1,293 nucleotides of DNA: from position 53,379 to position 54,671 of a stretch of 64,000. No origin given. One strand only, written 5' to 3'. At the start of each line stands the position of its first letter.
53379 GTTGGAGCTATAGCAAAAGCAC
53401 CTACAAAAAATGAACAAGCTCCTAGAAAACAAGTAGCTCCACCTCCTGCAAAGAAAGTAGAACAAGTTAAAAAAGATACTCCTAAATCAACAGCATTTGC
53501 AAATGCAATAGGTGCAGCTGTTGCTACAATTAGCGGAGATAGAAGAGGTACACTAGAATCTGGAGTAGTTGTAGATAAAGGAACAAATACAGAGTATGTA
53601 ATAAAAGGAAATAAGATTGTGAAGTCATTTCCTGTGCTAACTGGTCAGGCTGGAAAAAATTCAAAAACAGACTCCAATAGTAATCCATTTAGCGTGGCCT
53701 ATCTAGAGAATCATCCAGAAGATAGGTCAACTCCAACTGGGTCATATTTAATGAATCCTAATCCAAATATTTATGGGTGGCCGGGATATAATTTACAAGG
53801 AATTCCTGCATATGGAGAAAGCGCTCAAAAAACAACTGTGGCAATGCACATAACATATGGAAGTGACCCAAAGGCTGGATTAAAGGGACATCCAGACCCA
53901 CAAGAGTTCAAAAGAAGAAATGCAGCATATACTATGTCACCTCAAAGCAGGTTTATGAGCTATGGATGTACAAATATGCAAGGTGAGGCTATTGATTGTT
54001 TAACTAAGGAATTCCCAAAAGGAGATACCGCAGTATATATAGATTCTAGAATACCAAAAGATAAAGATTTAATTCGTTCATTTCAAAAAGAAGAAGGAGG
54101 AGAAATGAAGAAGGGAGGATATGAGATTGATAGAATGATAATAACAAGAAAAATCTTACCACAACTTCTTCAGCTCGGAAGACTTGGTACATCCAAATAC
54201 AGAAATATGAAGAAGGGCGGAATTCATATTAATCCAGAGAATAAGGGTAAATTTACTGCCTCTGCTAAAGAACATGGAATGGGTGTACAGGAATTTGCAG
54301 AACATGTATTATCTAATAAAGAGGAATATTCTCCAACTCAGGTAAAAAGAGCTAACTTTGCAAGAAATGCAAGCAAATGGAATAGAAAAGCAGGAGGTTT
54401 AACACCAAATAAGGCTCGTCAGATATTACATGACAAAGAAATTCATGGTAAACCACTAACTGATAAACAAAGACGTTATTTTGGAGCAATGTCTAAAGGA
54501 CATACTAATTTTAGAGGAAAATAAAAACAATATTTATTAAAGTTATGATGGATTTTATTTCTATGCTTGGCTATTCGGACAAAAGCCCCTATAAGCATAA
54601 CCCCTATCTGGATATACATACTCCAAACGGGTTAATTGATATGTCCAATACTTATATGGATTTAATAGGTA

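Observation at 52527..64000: Module of very large virion proteins with two different peptidoglycan-remodelling domains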

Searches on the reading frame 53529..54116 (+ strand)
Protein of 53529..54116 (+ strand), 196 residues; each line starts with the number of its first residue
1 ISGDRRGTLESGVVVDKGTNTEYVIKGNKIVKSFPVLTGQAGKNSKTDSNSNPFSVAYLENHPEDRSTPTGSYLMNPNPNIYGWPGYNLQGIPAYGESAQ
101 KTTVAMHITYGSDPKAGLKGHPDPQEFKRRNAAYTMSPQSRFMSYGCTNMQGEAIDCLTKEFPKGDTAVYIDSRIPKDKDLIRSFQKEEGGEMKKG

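Call 57: search_dna_similar(query=window:53529-54116:+, collection=phages, mode=protein, max_evalue=1, max_rows=25)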
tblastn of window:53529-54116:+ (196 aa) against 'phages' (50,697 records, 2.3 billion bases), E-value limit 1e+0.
No match.

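Call 69: search_protein_representatives(protein=window:53529-54116:+)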
Query: 196 residues. Proteins with E-value up to 0.001 (for the whole library): 162; up to 1e-10: 124; up to 1e-30: 43. The best 150 are listed.
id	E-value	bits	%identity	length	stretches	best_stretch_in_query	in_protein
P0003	5.9e-113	391.6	90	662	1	1-196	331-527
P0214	3.2e-101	353.3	81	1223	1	1-196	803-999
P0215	1.1e-82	292.8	49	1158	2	8-196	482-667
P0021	7.0e-73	260.8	65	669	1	6-184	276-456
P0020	8.4e-70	250.7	64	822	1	5-191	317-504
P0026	3.7e-67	242.1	61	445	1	7-189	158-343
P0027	5.7e-67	241.5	61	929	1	5-189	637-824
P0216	3.8e-66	238.8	59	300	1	10-193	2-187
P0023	3.3e-63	229.2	58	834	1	8-193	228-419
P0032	1.7e-62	226.9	56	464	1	7-189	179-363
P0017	1.2e-56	207.8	55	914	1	6-192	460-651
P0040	2.4e-54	200.3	56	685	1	4-192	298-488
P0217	6.8e-51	189.1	54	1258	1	3-192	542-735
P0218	4.8e-49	183.0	51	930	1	5-191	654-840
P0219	7.8e-48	179.1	53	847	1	8-192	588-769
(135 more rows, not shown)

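Call 73: search_protein_families(library=pfam, alignment_id=A3, max_evalue=0.001)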
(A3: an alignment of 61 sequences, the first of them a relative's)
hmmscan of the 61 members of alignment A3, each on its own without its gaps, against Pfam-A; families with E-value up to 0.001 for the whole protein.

A. member 1, P0214 (1223 aa): 1 family
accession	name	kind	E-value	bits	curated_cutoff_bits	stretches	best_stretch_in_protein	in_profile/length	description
PF03734.19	YkuD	-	1e-05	26.6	23.4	1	815-971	4-143/146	L,D-transpeptidase catalytic domain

B. families by the number of members that match (of 61 scanned): 10 families
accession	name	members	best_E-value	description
PF03734.19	YkuD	45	2.2e-14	L,D-transpeptidase catalytic domain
PF12200.13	DUF3597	11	1e-14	Domain of unknown function (DUF3597)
PF19058.5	DUF5754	7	6.7e-09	Family of unknown function (DUF5754)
PF01476.26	LysM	4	3.3e-12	LysM domain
PF19197.5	DUF5872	2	2.2e-17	Family of unknown function (DUF5872)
PF01832.25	Glucosaminidase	2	4.9e-15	Mannosyl-glycoprotein endo-beta-N-acetylglucosaminidase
PF00959.24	Phage_lysozyme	1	1.9e-19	Phage lysozyme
PF11736.14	DUF3299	1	2.1e-06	Protein of unknown function (DUF3299)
PF25725.1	crAss_CARG1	1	4.1e-05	Crassvirus cargo protein 1 domain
PF09374.15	PG_binding_3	1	0.00043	Predicted Peptidoglycan domain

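Call 87: find_related_loci(query=window:53529-54116:+, collection=genome_contigs, flank=8000)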
Query window:53529-54116:+ (196 aa) in genome_contigs; peptide patterns used: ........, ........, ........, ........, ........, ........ (x = any residue, [..] = any of these).
127 stretches matched a pattern, but none encodes a relative of the query by tblastn (E <= 1e-3).

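Call 90: find_related_loci(query=A6, collection=genome_contigs, flank=8000)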
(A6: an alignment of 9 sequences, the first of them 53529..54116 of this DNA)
Query A6 (196 aa) in genome_contigs; peptide patterns used: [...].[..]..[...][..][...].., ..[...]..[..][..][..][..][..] (x = any residue, [..] = any of these).
21 stretches matched a pattern, but none encodes a relative of the query by tblastn (E <= 1e-3).

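Call 91: find_related_loci(query=A6, collection=viral_contigs, flank=8000)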
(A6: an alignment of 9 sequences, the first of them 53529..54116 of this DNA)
Query A6 (196 aa) in viral_contigs; peptide patterns used: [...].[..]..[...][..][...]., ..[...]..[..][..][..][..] (x = any residue, [..] = any of these).
36 stretches matched a pattern; 11 encode a relative of the query (tblastn E <= 1e-3); 11 distinct loci.
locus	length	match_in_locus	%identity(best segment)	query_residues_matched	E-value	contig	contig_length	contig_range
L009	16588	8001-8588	99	1-196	9e-135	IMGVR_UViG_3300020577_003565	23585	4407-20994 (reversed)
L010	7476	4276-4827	56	8-189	1e-66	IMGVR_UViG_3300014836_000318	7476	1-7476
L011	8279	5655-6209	56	8-190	8e-66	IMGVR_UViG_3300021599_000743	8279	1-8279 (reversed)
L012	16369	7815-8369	56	8-190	1e-65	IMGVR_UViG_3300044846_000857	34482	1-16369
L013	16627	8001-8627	47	4-193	2e-53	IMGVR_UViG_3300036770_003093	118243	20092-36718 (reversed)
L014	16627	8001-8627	47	4-193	4e-53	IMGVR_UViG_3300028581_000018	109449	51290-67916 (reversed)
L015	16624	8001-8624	45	4-193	6e-52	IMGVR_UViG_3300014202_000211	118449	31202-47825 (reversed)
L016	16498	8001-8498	47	9-191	8e-51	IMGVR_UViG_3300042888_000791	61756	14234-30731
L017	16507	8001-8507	45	9-183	2e-42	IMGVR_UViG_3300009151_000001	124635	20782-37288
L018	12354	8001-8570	40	9-192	2e-36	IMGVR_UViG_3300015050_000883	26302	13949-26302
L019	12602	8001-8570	40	9-192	2e-36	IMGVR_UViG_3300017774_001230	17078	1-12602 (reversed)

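Call 94: search_protein_families(library=phrogs, proteins=[L012:2128-2622:+, L012:2625-4589:+, L012:4670-6916:+, L012:6919-7335:+, L012:7338-8669:+, L012:8716-9858:+, L012:9898-11319:+, L012:11435-12238:+, L012:12245-13411:+, L012:13449-14549:+], max_evalue=0.001)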
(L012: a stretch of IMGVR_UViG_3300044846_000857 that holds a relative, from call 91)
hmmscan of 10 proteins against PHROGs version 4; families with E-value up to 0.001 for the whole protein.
L012:2128-2622:+ (165 aa): 1 family
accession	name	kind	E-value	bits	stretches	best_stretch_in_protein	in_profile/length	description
phrog_16390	-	unknown function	0.00016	22.4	1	26-155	37-175/189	-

L012:2625-4589:+ (655 aa): 1 family
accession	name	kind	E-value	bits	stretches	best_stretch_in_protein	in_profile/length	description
phrog_6681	-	head and packaging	3e-127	426.9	1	7-635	67-728/758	terminase large subunit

L012:4670-6916:+ (749 aa): 2 families
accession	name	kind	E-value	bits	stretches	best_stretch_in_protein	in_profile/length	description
phrog_6547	-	head and packaging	4.7e-118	396.4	1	4-744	6-800/827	portal protein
phrog_156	-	head and packaging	8.6e-10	38.6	1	177-744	106-654/681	portal protein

L012:6919-7335:+ (139 aa): 2 families
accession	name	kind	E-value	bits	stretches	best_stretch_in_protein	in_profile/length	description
phrog_858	-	transcription regulation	1.1e-19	72.2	1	8-138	8-128/129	starvation-inducible transcriptional regulator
phrog_3636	-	DNA, RNA and nucleotide metabolism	5.8e-06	27.5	1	7-63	5-61/149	DNA binding protein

L012:7338-8669:+ (444 aa): 0 families

L012:8716-9858:+ (381 aa): 0 families

L012:9898-11319:+ (474 aa): 1 family
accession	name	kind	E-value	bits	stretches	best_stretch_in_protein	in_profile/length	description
phrog_11589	-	head and packaging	6.5e-86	289.8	1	6-460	9-481/495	major head protein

L012:11435-12238:+ (268 aa): 0 families

L012:12245-13411:+ (389 aa): 1 family
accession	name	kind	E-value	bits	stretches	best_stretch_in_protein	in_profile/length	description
phrog_15924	-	unknown function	4.5e-12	47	1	1-80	1-79/235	-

L012:13449-14549:+ (367 aa): 0 families

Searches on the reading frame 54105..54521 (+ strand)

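Call 85: search_protein_families(library=phrogs, proteins=[window:54105-54521:+], max_evalue=0.01)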
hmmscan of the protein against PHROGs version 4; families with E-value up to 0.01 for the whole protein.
window:54105-54521:+ (139 aa): 1 family
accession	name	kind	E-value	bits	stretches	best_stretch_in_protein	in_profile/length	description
phrog_20603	-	unknown function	4.1e-06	27.8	1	46-86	10-50/59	-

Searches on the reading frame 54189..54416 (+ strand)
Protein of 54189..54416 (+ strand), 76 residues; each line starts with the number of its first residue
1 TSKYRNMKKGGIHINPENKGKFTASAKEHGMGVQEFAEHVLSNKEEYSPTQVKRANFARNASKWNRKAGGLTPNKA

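Call 107: search_solved_structures(query=A7, max_evalue=1, show_alignments=2)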
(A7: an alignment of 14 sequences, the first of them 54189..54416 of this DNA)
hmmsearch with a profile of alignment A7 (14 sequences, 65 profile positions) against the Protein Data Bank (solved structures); distinct sequences matched with E-value up to 1: 9.
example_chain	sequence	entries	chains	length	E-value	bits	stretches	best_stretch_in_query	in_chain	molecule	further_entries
7qog_M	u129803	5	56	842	5.8e-22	80.7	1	8-65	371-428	Cargo protein 1 gp45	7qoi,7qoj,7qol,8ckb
4csd_A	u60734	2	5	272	3.2e-05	27.1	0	12-30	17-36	FUCOSE-BINDING LECTIN PROTEIN | Fucose-binding lectin protein,Fucose-binding lectin protein,Fucose-binding lectin protein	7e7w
7e7u_A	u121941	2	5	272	4.3e-05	26.7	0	12-30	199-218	Fucose-binding lectin protein,Fucose-binding lectin protein,Fucose-binding lectin protein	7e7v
7e7n_A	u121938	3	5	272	5.3e-05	26.4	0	12-30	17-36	Fucose-binding lectin protein,Fucose-binding lectin protein,Fucose-binding lectin protein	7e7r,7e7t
6zuk_A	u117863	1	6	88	0.0082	19.4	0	12-30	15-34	Fucose-binding lectin protein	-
9h10_A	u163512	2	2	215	0.38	14.1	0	22-42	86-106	[(sulfaNHC)Au].TRP_18 | Tandem-repeat protein (TRP)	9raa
9raq_A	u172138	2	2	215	0.44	13.8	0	22-42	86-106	TRP_F43W/E39L | [(sulfaNHC)Au].TRP_F43W/E39L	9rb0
9rar_A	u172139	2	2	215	0.46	13.8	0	22-42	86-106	TRP_F43W | [(sulfaNHC)Au].TRP_F43W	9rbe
9y6s_8B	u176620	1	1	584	0.47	13.8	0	17-63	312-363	Dynein regulatory complex subunit 2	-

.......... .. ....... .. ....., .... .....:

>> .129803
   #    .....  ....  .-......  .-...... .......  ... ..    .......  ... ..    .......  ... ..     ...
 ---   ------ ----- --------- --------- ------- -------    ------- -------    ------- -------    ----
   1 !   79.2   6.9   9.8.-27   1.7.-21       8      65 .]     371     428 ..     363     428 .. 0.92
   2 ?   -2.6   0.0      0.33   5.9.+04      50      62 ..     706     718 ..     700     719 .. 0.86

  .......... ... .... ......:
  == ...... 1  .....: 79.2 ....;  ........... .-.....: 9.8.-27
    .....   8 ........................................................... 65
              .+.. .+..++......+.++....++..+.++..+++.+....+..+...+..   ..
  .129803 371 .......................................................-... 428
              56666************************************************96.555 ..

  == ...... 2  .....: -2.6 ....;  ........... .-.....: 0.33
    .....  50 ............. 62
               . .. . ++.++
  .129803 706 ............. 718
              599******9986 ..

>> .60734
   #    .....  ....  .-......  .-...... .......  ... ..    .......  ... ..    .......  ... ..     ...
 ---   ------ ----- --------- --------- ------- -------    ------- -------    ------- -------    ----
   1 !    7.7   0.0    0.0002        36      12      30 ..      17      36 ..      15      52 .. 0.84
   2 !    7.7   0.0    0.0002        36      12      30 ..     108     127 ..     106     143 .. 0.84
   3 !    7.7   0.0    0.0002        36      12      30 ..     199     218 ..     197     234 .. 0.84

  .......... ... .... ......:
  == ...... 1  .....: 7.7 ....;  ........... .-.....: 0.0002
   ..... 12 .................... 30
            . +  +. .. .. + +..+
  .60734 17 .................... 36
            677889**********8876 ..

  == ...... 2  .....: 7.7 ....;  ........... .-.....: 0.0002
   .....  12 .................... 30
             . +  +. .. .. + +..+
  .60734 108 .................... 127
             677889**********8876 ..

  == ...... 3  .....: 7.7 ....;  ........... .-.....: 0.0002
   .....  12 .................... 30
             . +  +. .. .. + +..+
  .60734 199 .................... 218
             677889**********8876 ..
